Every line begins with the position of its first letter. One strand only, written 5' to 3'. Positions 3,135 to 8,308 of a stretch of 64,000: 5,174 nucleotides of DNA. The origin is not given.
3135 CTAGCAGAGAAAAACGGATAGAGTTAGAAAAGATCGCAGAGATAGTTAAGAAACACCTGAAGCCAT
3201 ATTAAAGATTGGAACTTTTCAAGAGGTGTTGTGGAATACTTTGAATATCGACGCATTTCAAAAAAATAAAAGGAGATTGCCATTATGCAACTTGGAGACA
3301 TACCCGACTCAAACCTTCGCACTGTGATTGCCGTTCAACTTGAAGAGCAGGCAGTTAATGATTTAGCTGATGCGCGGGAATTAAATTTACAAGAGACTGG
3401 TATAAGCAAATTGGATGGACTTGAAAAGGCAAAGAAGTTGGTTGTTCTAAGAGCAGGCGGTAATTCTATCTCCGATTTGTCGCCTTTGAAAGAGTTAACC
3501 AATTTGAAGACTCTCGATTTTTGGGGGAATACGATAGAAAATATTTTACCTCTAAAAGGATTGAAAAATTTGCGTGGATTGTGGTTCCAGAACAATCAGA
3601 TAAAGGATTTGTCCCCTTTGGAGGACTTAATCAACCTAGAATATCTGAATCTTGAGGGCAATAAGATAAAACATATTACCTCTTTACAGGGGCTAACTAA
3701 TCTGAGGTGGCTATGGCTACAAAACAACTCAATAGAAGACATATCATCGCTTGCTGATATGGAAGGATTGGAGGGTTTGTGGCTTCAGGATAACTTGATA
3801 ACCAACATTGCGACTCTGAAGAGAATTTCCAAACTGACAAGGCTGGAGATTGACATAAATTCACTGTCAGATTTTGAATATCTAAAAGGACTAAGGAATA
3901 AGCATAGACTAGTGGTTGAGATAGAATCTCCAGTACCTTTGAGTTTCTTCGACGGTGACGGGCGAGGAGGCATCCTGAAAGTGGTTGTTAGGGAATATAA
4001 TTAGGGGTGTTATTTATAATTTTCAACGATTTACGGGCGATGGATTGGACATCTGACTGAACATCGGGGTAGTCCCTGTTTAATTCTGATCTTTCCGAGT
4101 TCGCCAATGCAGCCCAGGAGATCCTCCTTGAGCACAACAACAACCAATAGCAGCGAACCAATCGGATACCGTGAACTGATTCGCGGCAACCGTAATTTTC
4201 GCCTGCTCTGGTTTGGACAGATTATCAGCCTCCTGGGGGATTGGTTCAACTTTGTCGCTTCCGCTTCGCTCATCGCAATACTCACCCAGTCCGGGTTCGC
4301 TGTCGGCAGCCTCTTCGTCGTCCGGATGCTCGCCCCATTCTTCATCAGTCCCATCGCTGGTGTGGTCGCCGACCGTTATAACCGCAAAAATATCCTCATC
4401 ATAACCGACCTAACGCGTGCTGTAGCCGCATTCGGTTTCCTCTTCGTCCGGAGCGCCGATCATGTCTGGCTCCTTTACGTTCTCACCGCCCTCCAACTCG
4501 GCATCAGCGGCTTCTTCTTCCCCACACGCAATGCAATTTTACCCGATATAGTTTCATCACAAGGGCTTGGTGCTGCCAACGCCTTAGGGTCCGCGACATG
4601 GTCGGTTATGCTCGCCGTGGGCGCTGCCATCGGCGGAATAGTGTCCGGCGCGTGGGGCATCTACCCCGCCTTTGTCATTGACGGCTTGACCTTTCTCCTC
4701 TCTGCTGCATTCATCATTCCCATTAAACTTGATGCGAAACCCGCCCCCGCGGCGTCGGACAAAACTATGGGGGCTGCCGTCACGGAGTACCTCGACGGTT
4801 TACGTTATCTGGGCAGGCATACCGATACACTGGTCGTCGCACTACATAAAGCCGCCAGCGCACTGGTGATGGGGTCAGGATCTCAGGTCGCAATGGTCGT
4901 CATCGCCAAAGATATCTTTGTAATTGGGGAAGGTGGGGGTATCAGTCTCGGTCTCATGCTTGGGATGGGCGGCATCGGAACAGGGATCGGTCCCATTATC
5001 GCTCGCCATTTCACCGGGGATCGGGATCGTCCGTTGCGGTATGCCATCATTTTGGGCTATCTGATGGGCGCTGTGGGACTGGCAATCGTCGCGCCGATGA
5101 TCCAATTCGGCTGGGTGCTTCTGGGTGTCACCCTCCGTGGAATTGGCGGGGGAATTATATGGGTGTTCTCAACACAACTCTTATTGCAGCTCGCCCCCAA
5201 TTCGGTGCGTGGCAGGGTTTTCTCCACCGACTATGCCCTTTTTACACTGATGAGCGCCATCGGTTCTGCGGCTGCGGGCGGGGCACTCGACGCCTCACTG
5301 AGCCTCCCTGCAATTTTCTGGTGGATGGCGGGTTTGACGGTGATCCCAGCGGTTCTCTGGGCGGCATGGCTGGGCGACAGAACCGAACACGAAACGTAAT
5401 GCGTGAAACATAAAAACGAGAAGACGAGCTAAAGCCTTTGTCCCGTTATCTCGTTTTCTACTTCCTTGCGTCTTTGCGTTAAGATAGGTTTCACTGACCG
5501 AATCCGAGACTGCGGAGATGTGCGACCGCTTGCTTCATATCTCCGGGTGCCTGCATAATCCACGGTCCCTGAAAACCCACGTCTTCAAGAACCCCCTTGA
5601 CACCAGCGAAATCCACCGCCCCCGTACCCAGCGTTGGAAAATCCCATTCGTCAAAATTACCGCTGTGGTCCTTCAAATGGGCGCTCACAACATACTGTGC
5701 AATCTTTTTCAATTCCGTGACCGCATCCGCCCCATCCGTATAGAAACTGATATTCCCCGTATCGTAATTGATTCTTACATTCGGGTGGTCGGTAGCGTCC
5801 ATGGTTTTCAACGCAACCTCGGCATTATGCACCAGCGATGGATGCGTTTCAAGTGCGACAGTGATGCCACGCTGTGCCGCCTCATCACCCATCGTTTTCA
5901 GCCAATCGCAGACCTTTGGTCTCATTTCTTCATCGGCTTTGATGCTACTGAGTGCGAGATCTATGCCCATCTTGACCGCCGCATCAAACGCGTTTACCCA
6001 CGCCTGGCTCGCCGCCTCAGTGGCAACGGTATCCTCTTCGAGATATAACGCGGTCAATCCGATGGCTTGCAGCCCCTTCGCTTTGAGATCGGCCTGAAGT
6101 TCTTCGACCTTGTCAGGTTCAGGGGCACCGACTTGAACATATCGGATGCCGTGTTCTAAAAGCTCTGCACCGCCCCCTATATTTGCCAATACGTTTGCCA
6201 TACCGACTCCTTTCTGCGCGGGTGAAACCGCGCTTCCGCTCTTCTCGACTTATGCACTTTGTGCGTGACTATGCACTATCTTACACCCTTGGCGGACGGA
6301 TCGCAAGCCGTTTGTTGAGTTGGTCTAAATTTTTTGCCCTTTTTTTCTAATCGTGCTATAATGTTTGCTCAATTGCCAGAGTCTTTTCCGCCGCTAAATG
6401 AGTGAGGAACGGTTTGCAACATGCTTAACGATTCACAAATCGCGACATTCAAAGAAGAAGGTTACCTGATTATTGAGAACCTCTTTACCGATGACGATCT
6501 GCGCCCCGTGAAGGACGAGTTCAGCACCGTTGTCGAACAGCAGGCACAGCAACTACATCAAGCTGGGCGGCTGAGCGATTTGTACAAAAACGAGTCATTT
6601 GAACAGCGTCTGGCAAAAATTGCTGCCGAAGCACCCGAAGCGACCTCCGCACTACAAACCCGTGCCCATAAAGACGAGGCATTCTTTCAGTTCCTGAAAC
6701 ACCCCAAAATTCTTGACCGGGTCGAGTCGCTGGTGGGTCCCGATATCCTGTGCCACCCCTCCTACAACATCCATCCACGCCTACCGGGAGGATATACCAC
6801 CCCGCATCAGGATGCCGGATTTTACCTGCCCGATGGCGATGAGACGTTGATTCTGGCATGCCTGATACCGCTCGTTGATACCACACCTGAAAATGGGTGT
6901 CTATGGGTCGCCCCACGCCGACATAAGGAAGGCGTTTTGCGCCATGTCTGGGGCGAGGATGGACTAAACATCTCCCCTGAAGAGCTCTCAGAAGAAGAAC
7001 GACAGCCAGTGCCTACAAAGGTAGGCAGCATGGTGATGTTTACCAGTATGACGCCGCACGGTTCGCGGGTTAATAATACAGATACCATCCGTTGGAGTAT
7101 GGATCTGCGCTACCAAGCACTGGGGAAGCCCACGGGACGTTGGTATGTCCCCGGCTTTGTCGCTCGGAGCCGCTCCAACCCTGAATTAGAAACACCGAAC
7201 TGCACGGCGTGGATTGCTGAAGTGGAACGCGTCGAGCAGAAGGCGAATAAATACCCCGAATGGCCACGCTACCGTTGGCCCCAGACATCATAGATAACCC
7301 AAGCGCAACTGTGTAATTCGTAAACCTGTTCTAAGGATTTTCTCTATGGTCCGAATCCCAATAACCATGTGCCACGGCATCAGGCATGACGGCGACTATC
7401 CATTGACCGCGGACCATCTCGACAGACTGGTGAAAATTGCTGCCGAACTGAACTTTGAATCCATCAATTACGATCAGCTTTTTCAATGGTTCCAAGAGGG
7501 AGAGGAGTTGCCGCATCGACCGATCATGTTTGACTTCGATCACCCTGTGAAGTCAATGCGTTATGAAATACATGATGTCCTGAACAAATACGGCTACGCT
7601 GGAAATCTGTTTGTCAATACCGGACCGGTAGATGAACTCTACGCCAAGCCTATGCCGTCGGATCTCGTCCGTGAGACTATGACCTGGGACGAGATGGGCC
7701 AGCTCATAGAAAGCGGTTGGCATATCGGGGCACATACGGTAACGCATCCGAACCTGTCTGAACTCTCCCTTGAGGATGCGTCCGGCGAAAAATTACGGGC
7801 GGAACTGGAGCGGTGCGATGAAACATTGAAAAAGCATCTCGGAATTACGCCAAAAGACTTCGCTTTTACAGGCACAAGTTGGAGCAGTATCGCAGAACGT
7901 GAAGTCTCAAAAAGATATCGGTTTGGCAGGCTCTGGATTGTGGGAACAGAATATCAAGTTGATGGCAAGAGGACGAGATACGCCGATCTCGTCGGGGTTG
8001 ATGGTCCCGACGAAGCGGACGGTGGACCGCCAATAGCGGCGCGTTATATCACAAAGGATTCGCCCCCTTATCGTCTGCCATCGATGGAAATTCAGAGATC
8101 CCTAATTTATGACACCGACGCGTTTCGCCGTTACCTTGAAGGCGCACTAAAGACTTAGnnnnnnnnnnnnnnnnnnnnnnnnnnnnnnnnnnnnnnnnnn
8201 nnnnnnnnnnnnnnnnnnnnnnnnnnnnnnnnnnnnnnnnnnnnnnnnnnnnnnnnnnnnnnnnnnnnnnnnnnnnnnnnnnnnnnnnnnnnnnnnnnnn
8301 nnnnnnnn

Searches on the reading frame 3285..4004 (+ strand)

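Call 34: search_protein_families(library=pfam, proteins=[window:3285-4004:+])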
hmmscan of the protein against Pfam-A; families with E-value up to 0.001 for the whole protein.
window:3285-4004:+ (239 aa): 7 families
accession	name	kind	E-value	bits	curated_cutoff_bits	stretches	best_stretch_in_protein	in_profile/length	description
PF12799.13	LRR_4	-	5e-29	100.1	27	4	94-134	1-42/44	Leucine Rich repeats (2 copies)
PF13855.12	LRR_8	-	2.7e-13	49.9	27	1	113-150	22-61/61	Leucine rich repeat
PF23952.1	LRR_EndoS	-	1.5e-08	35.3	27.9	0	6-94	1-82/116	Endo-beta-N-acetylglucosaminidase EndoS LRR domain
PF23211.1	LRR_LRWD1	-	5.7e-08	33.1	28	1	64-129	34-99/190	Leucine-rich repeat and WD repeat-containing protein 1, LRR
PF00560.39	LRR_1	-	1.9e-07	30.3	20.6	0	117-135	1-21/23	Leucine Rich Repeat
PF23598.1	LRR_14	-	5.7e-07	29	40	1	60-197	10-153/353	Leucine-rich repeat region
PF14580.12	LRR_9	-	0.00017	21.7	30.5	0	101-178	49-131/175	Leucine-rich repeat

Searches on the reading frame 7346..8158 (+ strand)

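Call 11: search_protein_families(library=pfam, proteins=[window:7346-8158:+])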
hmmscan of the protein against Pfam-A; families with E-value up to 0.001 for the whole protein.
window:7346-8158:+ (270 aa): 1 family
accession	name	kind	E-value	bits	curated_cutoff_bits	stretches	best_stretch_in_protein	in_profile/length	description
PF01522.26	Polysacc_deac_1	-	4.5e-15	56.1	23.1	1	56-185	5-114/124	Polysaccharide deacetylase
